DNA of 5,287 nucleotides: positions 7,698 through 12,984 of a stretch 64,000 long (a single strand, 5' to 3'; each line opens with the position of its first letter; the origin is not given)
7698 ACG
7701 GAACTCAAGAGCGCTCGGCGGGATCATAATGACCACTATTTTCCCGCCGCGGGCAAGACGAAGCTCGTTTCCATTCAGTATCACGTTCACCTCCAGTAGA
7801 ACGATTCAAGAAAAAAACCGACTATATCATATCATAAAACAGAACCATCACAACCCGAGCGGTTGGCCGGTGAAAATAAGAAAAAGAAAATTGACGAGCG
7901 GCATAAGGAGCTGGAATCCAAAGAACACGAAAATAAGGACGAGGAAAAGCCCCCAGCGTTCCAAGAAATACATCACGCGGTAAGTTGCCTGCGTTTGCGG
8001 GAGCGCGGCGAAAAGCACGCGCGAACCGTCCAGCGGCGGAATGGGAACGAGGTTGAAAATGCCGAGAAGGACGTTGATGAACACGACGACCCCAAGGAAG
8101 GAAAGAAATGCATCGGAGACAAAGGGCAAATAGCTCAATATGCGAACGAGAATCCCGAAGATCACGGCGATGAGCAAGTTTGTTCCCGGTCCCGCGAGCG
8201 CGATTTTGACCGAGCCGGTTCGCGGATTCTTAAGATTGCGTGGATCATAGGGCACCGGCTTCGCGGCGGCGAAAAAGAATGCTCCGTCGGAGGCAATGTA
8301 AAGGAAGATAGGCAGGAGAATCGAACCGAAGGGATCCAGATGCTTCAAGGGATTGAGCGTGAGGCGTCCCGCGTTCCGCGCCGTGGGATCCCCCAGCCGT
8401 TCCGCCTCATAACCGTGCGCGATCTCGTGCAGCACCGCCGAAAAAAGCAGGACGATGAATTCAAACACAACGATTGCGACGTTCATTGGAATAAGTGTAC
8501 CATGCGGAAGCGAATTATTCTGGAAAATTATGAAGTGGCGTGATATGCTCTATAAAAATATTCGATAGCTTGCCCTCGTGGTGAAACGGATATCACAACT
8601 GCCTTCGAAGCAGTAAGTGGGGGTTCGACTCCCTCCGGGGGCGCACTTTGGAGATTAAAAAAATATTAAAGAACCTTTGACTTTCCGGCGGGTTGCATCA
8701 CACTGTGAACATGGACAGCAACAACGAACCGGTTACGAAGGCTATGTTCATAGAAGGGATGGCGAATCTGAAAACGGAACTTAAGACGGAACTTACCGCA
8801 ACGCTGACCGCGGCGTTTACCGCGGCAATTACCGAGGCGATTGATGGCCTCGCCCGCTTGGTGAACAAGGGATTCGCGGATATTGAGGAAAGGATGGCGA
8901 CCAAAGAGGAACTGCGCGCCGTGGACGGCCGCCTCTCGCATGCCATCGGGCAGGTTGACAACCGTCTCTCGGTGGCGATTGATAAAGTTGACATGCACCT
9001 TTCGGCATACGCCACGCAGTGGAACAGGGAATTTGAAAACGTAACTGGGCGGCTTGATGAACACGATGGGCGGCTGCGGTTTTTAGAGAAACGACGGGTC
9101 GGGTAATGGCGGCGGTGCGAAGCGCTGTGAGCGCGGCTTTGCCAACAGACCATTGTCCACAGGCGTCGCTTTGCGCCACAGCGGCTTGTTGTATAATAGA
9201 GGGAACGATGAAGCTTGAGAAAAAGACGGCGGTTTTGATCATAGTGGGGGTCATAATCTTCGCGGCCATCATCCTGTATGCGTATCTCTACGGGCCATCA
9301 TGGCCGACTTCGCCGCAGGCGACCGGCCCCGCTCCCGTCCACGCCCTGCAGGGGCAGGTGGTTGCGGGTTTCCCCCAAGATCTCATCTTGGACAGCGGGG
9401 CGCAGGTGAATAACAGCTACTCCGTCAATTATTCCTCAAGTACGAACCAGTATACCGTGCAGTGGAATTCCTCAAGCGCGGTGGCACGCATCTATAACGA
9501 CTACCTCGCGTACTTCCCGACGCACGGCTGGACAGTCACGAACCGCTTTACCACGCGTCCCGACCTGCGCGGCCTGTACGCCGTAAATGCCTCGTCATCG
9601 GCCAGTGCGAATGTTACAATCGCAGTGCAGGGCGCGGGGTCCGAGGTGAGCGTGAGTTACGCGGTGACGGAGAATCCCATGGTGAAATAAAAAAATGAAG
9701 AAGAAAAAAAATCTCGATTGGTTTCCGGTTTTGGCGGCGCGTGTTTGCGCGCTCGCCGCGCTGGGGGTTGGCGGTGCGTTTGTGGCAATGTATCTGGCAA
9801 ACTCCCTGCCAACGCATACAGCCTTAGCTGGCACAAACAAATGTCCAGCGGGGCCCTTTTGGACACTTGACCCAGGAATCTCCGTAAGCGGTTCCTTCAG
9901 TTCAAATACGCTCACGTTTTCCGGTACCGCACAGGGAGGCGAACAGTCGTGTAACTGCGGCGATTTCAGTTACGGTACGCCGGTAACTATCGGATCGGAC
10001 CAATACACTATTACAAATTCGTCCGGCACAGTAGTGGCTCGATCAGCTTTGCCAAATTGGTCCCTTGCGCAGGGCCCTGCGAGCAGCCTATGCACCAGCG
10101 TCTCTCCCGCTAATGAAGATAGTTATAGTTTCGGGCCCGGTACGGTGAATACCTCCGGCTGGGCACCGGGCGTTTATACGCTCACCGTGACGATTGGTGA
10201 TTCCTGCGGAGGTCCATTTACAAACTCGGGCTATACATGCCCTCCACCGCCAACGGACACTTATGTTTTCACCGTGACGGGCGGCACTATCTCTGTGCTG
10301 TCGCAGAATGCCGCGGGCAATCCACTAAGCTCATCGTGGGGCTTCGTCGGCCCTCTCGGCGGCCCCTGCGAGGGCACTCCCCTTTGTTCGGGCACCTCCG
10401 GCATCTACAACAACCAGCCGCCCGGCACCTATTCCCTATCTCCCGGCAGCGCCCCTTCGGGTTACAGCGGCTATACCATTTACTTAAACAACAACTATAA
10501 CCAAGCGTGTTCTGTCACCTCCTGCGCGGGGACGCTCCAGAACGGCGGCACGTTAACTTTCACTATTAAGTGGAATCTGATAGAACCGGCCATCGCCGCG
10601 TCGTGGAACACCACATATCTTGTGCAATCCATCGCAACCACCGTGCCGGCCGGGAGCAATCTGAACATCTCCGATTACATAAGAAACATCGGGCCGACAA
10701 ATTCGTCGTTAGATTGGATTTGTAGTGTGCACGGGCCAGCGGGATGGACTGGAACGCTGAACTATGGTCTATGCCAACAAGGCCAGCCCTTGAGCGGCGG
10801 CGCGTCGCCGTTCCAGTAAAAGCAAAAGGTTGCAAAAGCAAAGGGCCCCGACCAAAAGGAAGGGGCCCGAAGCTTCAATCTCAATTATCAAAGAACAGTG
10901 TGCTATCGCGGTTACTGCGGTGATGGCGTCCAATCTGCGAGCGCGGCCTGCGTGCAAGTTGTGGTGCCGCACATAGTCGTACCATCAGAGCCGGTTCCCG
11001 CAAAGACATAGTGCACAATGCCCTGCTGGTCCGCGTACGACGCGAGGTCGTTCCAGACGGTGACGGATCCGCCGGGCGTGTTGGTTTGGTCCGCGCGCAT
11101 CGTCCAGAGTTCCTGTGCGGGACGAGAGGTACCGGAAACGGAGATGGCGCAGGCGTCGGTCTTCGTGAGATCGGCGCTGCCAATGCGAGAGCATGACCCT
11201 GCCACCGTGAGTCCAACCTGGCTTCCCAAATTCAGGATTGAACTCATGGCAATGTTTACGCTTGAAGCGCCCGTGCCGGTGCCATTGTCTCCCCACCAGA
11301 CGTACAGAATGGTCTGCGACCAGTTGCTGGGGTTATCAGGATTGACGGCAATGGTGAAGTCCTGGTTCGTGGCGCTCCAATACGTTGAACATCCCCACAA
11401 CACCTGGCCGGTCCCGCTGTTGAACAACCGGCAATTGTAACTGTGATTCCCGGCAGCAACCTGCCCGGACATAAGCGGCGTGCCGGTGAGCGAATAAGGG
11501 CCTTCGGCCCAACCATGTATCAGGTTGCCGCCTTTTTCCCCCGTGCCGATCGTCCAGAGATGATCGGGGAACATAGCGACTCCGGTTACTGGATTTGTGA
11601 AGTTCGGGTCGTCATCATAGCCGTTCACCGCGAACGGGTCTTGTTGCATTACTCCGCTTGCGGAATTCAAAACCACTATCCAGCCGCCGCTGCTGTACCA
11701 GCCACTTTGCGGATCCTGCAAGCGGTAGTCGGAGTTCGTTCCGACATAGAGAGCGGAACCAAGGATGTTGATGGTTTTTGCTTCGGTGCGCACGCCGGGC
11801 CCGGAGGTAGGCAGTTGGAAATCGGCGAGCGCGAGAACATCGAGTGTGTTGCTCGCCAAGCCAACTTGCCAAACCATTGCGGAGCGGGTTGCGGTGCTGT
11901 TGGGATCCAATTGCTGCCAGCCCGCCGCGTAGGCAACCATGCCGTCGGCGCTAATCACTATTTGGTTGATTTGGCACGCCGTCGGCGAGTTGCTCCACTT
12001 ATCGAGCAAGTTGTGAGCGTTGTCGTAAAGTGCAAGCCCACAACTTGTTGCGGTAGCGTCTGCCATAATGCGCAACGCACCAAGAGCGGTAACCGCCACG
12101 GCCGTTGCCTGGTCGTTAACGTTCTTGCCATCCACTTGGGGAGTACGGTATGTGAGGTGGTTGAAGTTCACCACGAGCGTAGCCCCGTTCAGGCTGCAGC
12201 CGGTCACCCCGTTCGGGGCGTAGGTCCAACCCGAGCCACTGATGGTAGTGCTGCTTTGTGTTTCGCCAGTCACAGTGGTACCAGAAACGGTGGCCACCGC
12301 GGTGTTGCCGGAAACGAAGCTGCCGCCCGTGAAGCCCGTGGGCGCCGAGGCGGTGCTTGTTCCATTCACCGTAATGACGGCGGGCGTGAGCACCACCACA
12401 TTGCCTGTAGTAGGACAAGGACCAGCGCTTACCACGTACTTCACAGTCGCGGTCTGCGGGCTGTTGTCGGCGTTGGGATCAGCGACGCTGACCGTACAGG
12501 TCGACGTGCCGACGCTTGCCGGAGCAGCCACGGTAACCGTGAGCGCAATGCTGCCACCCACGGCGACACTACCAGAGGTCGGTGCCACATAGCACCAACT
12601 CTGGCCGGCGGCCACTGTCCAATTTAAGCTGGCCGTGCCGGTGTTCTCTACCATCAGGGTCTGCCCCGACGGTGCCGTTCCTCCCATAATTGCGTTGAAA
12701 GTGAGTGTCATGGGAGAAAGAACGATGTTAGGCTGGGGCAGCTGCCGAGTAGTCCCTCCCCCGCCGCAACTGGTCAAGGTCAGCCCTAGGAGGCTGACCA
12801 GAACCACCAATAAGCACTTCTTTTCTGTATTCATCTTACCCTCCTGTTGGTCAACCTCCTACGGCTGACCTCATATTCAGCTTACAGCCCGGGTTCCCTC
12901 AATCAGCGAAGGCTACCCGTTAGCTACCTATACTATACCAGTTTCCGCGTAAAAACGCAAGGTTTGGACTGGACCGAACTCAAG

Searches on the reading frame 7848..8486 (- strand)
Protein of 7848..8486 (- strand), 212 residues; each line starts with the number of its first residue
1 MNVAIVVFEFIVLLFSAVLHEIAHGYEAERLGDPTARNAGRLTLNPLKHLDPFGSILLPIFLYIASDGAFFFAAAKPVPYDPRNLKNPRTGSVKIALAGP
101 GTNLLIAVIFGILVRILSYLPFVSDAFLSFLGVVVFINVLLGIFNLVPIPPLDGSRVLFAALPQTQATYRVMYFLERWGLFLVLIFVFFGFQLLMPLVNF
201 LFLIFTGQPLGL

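Call 15: search_protein_families(library=pfam, proteins=[window:7848-8486:-], max_evalue=0.001)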
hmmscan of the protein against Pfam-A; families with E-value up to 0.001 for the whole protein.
window:7848-8486:- (212 aa): 1 family
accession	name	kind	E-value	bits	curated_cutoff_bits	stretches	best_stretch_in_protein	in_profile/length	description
PF02163.28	Peptidase_M50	-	7.1e-17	61.9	27.2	2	126-185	158-220/221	Peptidase family M50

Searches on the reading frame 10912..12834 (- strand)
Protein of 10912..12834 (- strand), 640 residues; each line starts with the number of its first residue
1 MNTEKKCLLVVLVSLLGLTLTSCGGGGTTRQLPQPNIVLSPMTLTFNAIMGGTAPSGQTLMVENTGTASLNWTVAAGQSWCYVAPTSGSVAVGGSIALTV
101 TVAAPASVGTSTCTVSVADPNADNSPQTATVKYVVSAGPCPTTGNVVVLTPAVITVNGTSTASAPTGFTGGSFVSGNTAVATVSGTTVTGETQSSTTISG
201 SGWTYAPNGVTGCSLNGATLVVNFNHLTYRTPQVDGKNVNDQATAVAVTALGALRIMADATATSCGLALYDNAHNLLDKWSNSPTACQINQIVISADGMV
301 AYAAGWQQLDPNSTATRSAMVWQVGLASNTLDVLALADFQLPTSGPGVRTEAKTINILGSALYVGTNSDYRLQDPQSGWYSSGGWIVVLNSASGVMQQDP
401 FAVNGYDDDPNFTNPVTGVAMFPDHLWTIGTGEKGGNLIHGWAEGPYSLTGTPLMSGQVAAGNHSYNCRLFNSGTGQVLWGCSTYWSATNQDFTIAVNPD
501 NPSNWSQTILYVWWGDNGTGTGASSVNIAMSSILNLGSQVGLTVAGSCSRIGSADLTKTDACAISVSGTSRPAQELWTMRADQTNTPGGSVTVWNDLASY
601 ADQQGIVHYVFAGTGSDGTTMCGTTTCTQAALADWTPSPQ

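Call 15: search_protein_families(library=pfam, proteins=[window:10912-12834:-], max_evalue=0.001)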
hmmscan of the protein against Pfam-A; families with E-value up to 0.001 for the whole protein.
window:10912-12834:- (640 aa): 1 family
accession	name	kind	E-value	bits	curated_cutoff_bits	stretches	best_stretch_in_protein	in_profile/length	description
PF19190.6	BACON_2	-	5.5e-08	33.1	25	1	40-131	5-89/94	Viral BACON domain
